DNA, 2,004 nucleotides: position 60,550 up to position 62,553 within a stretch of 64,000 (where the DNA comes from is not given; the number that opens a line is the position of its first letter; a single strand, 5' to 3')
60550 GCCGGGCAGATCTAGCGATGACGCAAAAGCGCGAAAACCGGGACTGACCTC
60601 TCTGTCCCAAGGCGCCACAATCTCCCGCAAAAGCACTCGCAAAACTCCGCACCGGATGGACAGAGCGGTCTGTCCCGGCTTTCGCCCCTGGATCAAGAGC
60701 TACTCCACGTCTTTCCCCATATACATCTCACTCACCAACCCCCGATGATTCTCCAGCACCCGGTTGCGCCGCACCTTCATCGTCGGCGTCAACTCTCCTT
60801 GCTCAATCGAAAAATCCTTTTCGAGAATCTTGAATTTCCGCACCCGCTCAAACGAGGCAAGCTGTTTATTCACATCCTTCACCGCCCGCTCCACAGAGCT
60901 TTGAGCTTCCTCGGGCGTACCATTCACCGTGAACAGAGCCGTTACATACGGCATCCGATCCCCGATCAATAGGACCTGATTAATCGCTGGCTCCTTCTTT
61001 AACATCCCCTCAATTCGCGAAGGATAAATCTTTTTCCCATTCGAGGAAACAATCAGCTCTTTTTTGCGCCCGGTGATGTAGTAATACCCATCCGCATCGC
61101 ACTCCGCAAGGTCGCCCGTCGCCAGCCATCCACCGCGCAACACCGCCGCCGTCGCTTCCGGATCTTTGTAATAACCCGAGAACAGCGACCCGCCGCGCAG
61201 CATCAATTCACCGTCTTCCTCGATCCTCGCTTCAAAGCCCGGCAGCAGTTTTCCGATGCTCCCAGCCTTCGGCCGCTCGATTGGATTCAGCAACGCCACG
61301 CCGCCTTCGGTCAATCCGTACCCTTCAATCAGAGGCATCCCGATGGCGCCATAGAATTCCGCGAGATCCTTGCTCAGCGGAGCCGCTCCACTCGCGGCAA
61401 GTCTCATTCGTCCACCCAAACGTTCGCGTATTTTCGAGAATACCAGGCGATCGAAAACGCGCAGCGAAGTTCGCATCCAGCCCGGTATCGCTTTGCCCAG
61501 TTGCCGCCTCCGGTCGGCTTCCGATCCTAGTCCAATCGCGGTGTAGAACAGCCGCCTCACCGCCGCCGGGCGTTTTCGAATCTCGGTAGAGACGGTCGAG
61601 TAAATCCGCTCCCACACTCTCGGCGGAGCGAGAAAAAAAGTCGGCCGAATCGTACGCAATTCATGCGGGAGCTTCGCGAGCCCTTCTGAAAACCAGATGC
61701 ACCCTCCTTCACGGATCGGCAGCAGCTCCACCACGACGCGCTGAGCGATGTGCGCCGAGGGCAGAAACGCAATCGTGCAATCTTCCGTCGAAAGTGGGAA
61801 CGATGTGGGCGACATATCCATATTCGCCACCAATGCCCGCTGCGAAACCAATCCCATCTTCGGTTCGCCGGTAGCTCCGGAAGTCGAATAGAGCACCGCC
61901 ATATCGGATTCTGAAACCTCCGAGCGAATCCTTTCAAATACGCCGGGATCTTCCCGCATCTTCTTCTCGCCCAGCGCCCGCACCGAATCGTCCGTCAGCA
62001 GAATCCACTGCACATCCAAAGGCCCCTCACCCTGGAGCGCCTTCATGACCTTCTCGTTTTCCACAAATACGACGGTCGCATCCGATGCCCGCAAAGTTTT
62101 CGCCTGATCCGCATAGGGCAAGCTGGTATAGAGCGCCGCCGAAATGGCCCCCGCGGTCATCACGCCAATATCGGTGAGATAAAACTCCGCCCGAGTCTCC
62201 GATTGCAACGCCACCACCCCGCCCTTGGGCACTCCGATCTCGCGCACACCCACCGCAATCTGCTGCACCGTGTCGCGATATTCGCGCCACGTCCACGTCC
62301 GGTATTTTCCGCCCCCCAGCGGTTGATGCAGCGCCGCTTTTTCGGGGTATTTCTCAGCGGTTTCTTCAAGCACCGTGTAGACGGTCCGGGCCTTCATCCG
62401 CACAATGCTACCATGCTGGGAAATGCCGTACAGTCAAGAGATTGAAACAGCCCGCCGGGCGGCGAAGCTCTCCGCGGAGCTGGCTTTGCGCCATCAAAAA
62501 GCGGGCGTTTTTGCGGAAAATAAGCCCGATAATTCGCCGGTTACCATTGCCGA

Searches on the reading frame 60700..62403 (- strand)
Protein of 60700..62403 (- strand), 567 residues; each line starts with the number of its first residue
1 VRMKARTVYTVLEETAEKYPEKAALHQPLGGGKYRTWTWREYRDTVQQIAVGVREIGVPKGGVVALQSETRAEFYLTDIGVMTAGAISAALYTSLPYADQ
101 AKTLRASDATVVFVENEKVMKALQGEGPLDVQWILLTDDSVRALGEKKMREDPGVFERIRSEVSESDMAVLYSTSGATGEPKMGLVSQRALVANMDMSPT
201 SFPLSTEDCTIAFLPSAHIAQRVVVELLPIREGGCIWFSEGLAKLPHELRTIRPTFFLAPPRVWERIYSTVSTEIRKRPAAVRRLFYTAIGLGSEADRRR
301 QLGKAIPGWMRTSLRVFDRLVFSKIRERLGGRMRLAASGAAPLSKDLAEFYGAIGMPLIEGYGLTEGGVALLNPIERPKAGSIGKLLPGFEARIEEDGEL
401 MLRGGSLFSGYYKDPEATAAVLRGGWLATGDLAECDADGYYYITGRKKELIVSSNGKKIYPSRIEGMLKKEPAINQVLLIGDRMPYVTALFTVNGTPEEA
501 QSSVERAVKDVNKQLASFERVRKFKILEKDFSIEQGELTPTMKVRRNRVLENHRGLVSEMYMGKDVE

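Call 53: search_protein_families(library=pfam, proteins=[window:60700-62403:-], max_evalue=0.00001)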
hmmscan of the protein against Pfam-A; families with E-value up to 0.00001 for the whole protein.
window:60700-62403:- (567 aa): 2 families
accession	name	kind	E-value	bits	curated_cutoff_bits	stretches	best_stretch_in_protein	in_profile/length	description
PF00501.34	AMP-binding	-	8.6e-61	206.3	29.9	1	12-412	1-384/384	AMP-binding enzyme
PF23562.2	AMP-binding_C_3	-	1e-11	45.7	20.8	1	449-562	2-121/124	AMP-binding enzyme C-terminal domain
